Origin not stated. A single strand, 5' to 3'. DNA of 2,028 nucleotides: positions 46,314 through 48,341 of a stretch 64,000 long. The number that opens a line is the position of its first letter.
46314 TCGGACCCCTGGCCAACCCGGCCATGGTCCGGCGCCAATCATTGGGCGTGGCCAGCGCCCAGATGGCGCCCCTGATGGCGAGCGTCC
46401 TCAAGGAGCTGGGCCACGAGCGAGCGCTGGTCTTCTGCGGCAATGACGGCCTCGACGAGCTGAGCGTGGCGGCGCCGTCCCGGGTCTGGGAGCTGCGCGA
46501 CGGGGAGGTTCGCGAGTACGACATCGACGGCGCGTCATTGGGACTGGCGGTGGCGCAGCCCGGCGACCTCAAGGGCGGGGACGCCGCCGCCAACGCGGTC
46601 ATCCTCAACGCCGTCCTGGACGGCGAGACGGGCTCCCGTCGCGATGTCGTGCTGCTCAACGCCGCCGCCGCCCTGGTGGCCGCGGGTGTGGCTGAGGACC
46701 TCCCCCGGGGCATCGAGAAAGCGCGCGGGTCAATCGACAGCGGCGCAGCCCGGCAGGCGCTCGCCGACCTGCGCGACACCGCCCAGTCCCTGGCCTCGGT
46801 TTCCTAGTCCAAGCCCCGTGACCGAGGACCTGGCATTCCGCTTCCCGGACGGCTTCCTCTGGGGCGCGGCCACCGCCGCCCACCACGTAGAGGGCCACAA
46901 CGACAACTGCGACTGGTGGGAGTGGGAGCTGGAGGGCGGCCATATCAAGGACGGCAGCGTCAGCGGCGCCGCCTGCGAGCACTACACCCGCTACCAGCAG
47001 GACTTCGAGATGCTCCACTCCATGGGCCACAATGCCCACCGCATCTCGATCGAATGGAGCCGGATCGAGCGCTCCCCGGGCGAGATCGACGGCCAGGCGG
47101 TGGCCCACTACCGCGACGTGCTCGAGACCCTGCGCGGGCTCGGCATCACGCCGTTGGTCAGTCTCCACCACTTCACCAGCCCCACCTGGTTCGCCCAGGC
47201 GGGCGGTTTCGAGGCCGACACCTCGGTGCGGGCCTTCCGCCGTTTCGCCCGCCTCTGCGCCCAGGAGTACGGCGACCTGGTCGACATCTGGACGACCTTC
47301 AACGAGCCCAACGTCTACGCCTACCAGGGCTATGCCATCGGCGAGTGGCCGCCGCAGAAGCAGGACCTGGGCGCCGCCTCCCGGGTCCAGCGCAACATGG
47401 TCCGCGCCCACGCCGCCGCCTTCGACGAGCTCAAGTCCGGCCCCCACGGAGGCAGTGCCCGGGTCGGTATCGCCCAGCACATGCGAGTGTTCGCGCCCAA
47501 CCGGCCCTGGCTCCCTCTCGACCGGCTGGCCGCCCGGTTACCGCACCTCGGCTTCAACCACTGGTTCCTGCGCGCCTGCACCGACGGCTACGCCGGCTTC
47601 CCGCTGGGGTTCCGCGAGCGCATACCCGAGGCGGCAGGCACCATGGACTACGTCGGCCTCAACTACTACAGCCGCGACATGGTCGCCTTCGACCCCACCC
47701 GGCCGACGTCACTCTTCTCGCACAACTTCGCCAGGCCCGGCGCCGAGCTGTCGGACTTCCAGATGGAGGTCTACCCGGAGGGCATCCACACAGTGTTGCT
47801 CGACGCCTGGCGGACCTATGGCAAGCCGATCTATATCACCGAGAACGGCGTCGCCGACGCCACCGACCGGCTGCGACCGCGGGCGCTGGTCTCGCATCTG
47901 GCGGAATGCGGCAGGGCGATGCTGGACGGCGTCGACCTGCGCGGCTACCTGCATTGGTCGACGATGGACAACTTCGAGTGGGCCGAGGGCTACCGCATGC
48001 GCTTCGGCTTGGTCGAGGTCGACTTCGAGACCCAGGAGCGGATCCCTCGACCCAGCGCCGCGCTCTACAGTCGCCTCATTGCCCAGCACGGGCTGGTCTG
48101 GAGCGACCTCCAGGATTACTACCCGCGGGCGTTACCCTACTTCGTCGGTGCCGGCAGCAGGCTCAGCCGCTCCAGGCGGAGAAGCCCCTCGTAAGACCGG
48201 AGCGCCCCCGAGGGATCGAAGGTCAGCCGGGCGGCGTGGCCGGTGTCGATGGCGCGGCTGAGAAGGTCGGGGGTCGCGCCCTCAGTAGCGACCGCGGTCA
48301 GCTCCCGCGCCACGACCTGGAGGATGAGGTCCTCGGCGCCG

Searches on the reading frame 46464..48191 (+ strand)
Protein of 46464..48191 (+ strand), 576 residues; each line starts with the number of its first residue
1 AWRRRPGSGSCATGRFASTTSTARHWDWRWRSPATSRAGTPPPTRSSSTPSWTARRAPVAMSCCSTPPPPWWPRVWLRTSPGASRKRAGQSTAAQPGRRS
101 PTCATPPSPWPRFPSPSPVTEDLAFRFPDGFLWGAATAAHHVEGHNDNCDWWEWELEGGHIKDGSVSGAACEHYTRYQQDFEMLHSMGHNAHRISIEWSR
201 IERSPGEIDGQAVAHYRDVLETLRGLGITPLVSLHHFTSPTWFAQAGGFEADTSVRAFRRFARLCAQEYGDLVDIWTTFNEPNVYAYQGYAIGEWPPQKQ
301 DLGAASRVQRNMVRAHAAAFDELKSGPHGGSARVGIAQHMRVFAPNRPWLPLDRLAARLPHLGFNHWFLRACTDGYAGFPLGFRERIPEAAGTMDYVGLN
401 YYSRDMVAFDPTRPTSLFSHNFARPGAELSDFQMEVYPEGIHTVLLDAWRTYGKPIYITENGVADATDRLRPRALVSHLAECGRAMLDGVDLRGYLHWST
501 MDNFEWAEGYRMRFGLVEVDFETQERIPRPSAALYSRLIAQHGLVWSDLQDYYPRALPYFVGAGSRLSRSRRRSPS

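Call 73: search_protein_families(library=pfam, proteins=[window:46464-48191:+], max_evalue=0.00001)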
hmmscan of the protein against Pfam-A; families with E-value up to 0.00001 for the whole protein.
window:46464-48191:+ (576 aa): 1 family
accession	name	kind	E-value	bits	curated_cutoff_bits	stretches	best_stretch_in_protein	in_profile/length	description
PF00232.24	Glyco_hydro_1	-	2.2e-88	297.1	22.6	1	126-543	4-452/453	Glycosyl hydrolase family 1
